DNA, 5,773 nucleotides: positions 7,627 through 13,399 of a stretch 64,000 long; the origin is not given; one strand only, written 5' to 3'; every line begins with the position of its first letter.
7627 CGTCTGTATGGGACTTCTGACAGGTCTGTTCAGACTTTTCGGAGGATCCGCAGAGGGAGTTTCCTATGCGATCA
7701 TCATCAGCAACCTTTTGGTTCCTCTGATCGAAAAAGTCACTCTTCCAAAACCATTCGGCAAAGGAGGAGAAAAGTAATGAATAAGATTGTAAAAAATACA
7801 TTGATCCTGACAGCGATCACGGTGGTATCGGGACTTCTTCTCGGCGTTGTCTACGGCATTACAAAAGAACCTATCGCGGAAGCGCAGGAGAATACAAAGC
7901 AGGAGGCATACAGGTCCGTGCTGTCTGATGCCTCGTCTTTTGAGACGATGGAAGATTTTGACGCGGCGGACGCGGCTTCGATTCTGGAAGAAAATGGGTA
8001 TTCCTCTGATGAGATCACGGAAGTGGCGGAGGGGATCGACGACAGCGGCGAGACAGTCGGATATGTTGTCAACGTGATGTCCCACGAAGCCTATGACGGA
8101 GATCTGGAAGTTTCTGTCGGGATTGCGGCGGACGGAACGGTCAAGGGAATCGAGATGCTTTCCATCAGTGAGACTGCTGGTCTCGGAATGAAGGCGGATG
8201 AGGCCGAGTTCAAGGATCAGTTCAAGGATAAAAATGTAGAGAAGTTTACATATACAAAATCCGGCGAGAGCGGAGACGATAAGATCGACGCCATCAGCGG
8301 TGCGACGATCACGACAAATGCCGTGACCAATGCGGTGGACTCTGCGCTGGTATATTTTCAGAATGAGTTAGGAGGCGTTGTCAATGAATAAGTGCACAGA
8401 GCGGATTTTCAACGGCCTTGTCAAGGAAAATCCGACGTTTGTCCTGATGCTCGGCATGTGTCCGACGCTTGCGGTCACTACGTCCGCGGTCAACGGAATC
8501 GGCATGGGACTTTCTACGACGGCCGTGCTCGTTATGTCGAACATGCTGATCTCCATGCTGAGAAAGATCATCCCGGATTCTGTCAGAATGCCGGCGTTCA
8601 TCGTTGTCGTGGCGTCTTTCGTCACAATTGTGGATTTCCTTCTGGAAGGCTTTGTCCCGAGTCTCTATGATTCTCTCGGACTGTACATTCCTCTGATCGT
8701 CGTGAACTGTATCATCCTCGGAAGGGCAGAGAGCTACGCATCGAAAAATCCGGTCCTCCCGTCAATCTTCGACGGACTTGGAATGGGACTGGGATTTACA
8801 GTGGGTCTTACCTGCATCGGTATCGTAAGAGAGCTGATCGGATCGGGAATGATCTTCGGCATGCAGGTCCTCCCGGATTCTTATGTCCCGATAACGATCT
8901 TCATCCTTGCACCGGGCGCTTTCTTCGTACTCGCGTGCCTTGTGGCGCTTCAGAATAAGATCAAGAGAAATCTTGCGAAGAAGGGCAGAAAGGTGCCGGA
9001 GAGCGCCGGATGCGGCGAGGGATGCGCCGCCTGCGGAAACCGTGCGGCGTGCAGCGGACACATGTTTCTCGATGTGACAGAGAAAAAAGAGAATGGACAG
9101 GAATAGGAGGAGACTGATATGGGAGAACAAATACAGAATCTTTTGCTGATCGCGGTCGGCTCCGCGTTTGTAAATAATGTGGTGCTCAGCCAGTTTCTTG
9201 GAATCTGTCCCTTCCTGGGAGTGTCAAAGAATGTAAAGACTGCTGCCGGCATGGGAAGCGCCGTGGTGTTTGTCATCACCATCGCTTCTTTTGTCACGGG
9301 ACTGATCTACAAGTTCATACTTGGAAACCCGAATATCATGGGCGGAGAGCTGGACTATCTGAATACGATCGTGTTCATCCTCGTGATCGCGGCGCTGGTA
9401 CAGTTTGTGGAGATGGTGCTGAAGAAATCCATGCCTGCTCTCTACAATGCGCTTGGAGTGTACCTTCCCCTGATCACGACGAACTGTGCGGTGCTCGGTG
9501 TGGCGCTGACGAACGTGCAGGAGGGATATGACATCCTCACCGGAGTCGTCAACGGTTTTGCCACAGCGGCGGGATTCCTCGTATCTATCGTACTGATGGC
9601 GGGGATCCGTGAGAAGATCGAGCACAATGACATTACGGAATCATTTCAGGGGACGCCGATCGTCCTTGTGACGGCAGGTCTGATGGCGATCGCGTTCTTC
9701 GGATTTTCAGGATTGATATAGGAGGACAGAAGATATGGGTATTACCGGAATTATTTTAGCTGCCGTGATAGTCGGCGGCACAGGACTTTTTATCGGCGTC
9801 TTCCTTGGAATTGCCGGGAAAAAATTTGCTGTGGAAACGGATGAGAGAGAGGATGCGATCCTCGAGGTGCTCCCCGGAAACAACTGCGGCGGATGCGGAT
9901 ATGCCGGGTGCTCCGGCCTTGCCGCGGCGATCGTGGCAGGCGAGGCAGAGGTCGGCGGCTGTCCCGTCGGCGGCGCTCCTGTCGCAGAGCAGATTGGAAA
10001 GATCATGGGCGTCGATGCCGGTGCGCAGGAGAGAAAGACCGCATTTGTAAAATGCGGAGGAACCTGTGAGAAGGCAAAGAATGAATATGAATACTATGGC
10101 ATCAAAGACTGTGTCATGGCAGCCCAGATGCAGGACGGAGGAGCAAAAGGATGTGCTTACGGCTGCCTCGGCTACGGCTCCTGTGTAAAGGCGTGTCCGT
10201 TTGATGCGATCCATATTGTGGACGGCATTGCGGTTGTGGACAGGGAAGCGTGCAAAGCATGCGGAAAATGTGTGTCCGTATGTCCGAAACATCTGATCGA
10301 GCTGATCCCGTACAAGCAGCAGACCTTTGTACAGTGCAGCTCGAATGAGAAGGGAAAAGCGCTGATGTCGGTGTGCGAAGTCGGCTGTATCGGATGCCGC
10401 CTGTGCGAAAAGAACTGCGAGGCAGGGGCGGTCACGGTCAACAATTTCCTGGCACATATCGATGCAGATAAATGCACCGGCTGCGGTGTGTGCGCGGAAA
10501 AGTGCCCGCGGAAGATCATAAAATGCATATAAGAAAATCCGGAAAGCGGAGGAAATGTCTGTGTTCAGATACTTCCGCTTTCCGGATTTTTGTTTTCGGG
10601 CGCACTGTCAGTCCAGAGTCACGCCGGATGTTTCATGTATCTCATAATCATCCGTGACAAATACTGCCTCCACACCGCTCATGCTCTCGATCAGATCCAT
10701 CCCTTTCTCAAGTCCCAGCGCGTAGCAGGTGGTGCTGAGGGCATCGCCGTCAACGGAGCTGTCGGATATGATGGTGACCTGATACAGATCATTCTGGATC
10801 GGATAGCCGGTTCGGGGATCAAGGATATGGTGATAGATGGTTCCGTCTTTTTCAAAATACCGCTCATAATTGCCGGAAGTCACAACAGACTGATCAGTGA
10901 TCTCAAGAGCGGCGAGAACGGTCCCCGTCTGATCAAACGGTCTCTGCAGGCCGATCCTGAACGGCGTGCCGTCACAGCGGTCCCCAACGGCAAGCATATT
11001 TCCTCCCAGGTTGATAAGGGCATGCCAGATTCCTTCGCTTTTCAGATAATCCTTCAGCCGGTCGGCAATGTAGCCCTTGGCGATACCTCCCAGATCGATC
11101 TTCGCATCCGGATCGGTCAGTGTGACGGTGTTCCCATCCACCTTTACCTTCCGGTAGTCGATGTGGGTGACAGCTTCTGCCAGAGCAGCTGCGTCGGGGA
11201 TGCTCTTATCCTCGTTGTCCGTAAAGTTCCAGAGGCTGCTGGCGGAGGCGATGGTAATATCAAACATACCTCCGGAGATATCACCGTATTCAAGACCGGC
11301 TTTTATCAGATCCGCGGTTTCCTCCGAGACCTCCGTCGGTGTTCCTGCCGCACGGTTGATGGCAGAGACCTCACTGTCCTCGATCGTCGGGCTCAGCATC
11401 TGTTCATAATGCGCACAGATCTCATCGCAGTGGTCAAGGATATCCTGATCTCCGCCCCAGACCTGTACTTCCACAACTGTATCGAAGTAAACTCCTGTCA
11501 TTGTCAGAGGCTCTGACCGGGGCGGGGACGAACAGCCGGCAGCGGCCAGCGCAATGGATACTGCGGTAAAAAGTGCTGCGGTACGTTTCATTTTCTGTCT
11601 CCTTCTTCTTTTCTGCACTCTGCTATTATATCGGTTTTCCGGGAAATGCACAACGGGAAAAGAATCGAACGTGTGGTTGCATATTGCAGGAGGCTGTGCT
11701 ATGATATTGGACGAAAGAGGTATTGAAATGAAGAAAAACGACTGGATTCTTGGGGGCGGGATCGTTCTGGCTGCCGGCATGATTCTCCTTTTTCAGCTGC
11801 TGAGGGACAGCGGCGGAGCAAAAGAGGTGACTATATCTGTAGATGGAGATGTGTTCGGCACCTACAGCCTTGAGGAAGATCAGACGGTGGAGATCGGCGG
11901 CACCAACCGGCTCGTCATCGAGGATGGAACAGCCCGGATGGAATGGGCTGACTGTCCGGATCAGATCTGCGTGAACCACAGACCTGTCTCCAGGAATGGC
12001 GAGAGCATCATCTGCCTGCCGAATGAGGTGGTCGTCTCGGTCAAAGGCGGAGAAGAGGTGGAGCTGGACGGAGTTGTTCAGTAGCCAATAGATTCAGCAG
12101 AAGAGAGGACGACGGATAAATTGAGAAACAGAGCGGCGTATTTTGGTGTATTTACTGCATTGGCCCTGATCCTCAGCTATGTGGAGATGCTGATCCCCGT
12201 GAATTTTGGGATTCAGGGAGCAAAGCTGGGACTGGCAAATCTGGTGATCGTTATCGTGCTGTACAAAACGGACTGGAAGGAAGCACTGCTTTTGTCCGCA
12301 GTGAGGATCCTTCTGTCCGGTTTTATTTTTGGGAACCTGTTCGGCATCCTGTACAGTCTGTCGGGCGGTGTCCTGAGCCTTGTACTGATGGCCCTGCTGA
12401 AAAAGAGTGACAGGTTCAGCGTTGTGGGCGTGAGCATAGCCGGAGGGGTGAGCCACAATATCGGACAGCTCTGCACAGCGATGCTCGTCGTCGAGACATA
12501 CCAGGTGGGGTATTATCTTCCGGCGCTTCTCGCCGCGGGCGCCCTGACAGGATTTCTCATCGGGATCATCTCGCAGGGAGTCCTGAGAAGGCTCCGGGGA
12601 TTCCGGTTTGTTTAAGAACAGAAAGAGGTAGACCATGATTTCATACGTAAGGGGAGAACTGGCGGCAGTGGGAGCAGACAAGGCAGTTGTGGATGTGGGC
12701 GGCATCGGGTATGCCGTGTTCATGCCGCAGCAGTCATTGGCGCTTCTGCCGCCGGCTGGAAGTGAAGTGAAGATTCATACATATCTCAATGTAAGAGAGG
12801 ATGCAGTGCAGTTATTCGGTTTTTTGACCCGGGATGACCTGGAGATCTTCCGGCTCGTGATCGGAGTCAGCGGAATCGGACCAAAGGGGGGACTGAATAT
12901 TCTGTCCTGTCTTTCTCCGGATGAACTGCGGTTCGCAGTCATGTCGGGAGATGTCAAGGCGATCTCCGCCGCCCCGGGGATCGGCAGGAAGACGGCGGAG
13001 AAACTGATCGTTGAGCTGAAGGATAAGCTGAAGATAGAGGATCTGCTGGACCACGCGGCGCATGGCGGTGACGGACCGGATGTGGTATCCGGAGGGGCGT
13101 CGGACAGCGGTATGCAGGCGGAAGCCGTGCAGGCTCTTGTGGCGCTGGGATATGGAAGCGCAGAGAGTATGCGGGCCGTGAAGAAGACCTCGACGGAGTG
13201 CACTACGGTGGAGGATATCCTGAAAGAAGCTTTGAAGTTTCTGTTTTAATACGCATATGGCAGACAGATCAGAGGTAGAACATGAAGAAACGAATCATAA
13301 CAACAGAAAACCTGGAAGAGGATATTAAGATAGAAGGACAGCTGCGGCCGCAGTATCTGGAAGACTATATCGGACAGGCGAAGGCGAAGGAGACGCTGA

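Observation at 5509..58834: Both Rnf and Ech ferredoxin-driven ion pumps in one genome segment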

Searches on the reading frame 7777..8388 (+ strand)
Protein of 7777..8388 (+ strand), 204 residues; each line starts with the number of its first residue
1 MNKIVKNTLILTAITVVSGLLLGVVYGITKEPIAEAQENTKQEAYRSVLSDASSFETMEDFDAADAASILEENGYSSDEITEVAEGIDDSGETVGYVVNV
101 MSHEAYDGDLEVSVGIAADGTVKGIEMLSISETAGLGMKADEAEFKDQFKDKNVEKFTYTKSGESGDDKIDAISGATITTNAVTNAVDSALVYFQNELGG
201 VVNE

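Call 42: search_solved_structures(query=window:7777-8388:+, max_evalue=0.001, show_alignments=2)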
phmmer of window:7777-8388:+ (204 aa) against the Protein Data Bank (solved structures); distinct sequences matched with E-value up to 0.001: 2.
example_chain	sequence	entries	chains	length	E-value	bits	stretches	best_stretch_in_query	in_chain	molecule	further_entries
7zc6_G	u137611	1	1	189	3.3e-25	92.6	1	8-200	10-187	RnfG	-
9eri_G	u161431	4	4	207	2.3e-22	83.4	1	5-196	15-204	Na(+)-translocating ferredoxin:NAD(+) oxidoreductase complex subunit G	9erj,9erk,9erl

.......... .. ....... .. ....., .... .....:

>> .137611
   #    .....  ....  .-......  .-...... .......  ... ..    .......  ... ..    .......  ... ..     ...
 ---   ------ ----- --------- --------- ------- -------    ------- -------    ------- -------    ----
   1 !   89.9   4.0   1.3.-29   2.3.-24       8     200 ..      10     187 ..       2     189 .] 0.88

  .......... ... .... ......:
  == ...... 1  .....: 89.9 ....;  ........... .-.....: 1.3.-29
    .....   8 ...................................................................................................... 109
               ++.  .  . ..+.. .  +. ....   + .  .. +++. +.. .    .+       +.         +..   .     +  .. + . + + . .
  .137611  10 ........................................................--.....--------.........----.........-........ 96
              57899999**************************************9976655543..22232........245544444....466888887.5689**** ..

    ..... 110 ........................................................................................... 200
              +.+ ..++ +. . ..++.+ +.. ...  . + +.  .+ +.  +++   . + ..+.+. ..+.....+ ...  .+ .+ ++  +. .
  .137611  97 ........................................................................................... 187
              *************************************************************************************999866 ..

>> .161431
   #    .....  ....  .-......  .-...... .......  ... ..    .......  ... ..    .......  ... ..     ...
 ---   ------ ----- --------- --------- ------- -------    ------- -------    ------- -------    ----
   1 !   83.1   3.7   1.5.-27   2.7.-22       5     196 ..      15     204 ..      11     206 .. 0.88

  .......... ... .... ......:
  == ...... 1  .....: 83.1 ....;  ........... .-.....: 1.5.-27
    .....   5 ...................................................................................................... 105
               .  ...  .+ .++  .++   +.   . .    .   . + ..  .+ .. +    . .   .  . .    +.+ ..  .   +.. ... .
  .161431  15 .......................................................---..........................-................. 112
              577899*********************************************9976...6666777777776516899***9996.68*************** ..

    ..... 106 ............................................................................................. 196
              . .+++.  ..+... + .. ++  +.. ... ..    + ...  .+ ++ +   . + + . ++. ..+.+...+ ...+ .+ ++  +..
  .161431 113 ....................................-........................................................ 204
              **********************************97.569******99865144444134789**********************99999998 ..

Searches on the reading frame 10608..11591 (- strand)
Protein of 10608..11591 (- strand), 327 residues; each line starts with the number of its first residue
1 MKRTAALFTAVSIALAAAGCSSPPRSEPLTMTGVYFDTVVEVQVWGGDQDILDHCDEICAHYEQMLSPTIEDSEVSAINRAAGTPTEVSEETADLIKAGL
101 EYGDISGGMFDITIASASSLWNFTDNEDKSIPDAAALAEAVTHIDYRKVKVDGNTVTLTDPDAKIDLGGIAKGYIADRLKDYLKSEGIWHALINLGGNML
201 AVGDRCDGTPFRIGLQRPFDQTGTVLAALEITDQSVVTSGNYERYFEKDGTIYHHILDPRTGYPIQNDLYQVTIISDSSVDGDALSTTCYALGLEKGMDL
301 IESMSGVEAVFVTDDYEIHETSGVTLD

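Call 53: search_protein_families(library=pfam, proteins=[window:10608-11591:-], max_evalue=0.001)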
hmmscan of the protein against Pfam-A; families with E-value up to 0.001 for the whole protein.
window:10608-11591:- (327 aa): 1 family
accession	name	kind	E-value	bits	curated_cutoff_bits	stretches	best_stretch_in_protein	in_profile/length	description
PF02424.20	ApbE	-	1.4e-90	303.9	25.6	1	36-311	1-266/266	ApbE family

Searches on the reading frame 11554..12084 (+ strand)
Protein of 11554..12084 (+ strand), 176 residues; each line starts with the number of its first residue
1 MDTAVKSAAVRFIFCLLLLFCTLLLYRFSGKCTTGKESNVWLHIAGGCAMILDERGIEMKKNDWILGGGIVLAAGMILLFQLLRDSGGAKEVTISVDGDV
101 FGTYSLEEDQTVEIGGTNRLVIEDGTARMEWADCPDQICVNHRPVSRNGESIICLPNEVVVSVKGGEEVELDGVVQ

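Call 7: search_protein_families(library=pfam, proteins=[window:11554-12084:+], max_evalue=0.00001)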
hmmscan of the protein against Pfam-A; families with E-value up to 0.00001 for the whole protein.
window:11554-12084:+ (176 aa): 1 family
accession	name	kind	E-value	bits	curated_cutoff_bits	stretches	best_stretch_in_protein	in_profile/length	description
PF07009.16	NusG_II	-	4.4e-30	104.4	29.6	1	70-166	4-106/107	NusG domain II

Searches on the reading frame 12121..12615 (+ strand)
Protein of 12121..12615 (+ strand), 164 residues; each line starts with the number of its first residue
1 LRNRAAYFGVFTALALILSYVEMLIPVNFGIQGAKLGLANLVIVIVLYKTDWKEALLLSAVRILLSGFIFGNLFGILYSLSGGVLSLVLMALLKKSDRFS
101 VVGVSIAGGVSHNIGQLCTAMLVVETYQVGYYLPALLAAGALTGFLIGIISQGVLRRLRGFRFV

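Call 53: search_protein_families(library=pfam, proteins=[window:12121-12615:+], max_evalue=0.001)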
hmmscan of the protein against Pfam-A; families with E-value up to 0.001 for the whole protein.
window:12121-12615:+ (164 aa): 1 family
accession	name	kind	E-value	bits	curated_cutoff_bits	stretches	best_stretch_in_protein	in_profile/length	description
PF07456.16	Hpre_diP_synt_I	-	4e-39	134.4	30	1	11-152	1-145/147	Heptaprenyl diphosphate synthase component I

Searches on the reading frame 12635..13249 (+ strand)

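Call 7: search_protein_families(library=pfam, proteins=[window:12635-13249:+], max_evalue=0.00001)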
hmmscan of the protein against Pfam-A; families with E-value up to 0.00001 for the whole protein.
window:12635-13249:+ (204 aa): 3 families
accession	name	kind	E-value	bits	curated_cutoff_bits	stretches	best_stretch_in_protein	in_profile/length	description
PF01330.27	RuvA_N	-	6e-23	81.2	23.6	1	1-62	1-61/61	RuvA N terminal domain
PF14520.12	HHH_5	-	8.3e-15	55.5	27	1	72-130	1-57/57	Helix-hairpin-helix domain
PF07499.19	RuvA_C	-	1.2e-10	42.1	24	1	161-203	3-46/47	RuvA, C-terminal domain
